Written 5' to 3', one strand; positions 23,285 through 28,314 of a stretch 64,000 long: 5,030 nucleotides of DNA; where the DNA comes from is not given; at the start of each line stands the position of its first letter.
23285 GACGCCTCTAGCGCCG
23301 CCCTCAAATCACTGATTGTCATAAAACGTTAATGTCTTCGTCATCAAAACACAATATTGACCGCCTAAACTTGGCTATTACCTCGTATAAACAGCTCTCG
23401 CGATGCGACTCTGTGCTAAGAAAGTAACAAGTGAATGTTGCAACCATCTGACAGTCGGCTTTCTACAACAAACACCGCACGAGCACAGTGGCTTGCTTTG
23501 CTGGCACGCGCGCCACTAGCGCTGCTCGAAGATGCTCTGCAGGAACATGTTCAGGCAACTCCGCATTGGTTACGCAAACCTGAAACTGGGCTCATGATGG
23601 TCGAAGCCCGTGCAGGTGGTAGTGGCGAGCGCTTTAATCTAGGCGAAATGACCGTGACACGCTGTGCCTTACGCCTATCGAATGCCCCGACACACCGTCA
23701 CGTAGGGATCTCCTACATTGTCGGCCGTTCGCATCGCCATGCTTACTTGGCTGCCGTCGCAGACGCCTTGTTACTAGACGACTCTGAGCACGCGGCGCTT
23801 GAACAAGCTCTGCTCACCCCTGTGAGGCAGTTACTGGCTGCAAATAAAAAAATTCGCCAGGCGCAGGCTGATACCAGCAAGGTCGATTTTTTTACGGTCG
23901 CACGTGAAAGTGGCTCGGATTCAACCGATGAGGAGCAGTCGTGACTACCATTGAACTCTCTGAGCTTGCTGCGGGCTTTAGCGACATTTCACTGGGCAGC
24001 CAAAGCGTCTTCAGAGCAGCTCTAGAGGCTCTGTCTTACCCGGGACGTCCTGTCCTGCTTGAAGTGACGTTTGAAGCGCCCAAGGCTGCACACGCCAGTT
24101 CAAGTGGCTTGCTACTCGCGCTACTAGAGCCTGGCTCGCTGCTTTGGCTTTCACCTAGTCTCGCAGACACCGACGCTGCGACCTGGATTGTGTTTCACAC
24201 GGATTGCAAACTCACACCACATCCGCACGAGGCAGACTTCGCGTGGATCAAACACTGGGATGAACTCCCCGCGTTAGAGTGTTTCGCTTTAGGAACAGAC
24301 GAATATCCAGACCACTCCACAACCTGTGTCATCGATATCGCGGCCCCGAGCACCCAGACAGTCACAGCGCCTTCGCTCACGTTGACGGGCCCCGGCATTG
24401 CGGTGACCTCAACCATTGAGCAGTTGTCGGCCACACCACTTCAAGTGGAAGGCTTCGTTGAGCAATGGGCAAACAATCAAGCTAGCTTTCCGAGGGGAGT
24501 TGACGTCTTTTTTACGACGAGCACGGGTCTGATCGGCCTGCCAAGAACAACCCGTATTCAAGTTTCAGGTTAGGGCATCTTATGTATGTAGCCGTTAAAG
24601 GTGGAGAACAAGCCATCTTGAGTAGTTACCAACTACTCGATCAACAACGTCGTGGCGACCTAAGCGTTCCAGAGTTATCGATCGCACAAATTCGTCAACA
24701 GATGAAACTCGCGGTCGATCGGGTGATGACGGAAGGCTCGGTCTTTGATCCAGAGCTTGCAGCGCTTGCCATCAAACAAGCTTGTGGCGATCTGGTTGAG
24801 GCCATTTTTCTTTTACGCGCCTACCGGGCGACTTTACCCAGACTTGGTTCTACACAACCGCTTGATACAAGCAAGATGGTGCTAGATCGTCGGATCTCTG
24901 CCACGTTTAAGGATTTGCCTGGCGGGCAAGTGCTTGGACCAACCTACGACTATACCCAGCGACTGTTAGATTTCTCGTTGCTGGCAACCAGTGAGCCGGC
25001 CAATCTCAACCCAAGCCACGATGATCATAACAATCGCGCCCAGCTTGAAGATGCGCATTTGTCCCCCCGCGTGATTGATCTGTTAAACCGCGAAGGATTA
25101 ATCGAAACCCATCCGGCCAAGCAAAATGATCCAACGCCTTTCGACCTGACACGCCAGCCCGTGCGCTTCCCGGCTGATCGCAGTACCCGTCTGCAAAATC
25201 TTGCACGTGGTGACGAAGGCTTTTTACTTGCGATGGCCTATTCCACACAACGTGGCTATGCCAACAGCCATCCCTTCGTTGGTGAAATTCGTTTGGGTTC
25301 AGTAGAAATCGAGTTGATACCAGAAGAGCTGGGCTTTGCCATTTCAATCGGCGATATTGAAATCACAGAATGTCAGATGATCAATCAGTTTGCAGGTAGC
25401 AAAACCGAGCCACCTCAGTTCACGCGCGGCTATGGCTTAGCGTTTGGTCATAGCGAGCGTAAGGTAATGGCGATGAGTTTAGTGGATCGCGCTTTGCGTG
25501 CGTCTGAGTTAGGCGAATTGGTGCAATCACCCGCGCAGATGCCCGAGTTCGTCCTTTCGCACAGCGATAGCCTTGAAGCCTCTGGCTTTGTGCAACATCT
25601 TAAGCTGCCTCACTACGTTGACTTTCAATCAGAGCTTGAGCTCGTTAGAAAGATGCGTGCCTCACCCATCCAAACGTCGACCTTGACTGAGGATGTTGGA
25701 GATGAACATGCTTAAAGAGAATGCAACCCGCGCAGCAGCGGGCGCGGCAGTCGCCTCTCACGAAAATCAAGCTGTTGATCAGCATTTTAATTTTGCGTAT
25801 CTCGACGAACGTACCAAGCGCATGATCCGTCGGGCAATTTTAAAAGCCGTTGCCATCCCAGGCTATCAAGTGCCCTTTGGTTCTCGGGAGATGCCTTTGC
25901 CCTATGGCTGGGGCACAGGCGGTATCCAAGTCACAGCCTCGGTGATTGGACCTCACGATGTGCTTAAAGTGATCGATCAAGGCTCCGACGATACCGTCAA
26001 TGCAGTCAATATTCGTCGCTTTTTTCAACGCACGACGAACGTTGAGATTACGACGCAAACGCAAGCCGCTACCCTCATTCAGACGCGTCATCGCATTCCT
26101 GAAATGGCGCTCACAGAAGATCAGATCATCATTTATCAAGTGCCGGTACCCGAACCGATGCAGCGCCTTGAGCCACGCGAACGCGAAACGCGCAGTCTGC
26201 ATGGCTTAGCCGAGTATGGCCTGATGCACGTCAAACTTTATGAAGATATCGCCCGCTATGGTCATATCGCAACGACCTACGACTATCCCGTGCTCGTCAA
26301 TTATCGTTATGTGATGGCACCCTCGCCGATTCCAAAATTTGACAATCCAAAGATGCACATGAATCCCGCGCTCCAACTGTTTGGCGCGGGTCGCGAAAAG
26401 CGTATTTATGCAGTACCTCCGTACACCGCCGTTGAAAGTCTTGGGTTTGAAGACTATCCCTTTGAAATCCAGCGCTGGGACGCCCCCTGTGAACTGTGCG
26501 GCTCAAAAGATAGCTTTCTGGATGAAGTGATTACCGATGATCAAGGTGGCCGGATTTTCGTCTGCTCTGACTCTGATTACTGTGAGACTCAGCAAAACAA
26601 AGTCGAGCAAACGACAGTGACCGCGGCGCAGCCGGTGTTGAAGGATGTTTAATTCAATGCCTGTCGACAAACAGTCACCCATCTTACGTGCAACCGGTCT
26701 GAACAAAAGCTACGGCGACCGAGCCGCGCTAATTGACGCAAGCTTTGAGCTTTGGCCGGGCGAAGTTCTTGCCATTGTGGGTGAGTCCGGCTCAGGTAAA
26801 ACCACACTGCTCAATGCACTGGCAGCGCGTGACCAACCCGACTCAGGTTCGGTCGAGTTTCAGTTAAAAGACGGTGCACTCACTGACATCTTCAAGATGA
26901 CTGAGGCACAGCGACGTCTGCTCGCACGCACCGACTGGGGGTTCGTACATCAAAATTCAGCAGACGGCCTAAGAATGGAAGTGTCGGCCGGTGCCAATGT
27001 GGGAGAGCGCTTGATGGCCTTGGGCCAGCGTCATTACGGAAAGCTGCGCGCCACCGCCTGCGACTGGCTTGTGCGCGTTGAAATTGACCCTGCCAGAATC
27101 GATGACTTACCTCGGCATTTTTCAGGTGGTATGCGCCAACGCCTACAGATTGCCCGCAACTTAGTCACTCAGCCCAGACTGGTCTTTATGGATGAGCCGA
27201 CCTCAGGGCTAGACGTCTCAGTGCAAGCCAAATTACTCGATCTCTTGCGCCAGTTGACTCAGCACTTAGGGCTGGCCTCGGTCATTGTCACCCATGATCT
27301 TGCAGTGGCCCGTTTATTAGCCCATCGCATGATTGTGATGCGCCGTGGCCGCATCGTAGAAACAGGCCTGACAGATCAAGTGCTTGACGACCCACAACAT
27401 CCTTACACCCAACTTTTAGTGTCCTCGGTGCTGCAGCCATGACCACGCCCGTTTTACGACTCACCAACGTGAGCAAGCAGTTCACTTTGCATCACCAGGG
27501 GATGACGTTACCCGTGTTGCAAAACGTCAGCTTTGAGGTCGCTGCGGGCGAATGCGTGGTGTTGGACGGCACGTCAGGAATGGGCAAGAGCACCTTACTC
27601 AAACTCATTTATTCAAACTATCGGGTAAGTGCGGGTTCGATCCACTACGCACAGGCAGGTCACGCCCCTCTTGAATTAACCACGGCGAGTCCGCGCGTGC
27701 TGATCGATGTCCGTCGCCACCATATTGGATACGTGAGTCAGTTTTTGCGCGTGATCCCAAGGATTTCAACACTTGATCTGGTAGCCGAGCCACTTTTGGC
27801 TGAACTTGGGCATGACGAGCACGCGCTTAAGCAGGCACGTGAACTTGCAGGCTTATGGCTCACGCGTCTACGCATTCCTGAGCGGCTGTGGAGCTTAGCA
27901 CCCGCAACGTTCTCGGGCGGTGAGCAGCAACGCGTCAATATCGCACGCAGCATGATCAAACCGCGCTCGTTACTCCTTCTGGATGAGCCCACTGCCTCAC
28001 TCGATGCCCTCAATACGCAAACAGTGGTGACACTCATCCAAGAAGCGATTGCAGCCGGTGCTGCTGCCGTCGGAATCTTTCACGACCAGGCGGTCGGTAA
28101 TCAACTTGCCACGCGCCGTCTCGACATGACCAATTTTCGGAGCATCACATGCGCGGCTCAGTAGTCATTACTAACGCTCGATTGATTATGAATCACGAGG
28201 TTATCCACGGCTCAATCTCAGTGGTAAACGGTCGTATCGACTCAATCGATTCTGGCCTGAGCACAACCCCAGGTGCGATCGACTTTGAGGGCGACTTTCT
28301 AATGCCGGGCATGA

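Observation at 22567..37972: Candidate phosphonate-ESTER salvage system: C-P lyase + PhnZ + AccA-like importer + phosphonate monoester hydrolase, without phnCDE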

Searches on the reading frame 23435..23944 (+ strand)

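Call 3: search_protein_families(library=pfam, proteins=[window:23435-23944:+])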
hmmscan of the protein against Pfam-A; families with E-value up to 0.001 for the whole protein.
window:23435-23944:+ (169 aa): 1 family
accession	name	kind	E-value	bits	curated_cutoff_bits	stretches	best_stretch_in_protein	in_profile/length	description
PF06754.17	PhnG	-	1.5e-44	151.9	32.4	1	15-157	2-141/142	Phosphonate metabolism protein PhnG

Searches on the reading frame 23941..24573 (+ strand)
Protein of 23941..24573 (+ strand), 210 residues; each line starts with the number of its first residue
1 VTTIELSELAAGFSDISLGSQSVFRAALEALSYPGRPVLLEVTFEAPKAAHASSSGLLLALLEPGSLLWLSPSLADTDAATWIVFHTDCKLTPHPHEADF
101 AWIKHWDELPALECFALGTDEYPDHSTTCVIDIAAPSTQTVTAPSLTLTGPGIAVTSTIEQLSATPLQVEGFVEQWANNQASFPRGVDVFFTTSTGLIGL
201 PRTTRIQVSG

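Call 3: search_protein_families(library=pfam, proteins=[window:23941-24573:+])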
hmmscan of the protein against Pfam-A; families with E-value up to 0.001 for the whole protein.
window:23941-24573:+ (210 aa): 1 family
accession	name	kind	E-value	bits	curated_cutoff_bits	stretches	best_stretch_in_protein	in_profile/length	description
PF05845.17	PhnH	-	1.4e-47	162.3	25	1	12-207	2-188/188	Bacterial phosphonate metabolism protein (PhnH)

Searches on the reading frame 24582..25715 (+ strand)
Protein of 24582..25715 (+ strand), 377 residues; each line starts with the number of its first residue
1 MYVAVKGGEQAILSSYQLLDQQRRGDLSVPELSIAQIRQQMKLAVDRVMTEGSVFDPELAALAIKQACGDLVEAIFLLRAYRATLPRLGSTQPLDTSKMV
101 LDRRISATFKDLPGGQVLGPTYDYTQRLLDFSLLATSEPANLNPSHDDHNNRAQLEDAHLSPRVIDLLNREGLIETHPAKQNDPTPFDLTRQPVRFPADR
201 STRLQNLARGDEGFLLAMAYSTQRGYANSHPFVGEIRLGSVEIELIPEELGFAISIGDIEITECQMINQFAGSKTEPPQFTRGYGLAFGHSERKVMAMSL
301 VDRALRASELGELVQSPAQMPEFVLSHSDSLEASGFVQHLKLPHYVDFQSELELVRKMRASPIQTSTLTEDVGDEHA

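Call 3: search_protein_families(library=pfam, proteins=[window:24582-25715:+])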
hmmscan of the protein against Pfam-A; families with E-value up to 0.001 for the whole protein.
window:24582-25715:+ (377 aa): 1 family
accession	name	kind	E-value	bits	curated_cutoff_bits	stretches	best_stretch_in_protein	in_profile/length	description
PF05861.17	PhnI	-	5e-162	539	34.5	1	1-360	1-346/348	Bacterial phosphonate metabolism protein (PhnI)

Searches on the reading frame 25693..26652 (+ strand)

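Call 3: search_protein_families(library=pfam, proteins=[window:25693-26652:+])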
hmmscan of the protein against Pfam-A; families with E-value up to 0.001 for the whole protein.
window:25693-26652:+ (319 aa): 1 family
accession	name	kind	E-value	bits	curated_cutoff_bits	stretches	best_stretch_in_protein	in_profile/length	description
PF06007.16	PhnJ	-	4.6e-149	495.3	25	1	31-302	2-274/275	Phosphonate metabolism protein PhnJ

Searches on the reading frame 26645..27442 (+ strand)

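Call 3: search_protein_families(library=pfam, proteins=[window:26645-27442:+])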
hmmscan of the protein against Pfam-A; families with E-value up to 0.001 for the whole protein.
window:26645-27442:+ (265 aa): 9 families
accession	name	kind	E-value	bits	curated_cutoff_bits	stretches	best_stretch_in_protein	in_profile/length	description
PF00005.33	ABC_tran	-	1.5e-28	100.5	25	1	31-187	3-137/137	ABC transporter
PF13304.12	AAA_21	-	5.1e-11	43.6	27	1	156-220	235-301/304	AAA domain, putative AbiEii toxin, Type IV TA system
PF08352.17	oligo_HPY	-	3.7e-06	27.7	27.1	1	238-263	1-26/65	Oligopeptide/dipeptide transporter, C-terminal region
PF13401.12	AAA_22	-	1.8e-05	25.5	27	1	41-80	7-48/130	AAA domain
PF03193.22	RsgA_GTPase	-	7.5e-05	23.1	30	1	34-80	101-147/174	RsgA GTPase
PF13555.12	AAA_29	-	0.00029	21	27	1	39-60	22-43/61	P-loop containing region of AAA domain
PF13191.12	AAA_16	-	0.00062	20.7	32.6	0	40-186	25-142/167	AAA ATPase domain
PF09818.15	ABC_ATPase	-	0.00079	19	23.2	0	40-60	80-100/283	P-loop domain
PF13476.12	AAA_23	-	0.00089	20.4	27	0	40-60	20-40/201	AAA domain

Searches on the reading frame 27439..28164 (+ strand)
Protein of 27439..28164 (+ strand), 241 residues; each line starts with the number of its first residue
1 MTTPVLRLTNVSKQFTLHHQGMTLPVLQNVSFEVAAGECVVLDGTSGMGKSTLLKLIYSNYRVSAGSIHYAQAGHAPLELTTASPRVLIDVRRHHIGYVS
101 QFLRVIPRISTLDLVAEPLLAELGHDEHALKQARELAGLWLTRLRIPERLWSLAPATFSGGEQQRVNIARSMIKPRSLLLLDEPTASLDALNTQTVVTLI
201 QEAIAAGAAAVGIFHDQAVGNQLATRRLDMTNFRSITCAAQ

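Call 3: search_protein_families(library=pfam, proteins=[window:27439-28164:+])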
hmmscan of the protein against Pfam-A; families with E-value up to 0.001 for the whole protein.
window:27439-28164:+ (241 aa): 3 families
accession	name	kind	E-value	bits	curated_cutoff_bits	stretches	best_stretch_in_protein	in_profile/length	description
PF00005.33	ABC_tran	-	4.1e-28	99.1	25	1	27-186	1-137/137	ABC transporter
PF02463.25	SMC_N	-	0.00055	19.9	40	0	155-203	134-186/220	RecF/RecN/SMC N terminal domain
PF03193.22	RsgA_GTPase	-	0.00074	19.8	30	0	35-69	104-138/174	RsgA GTPase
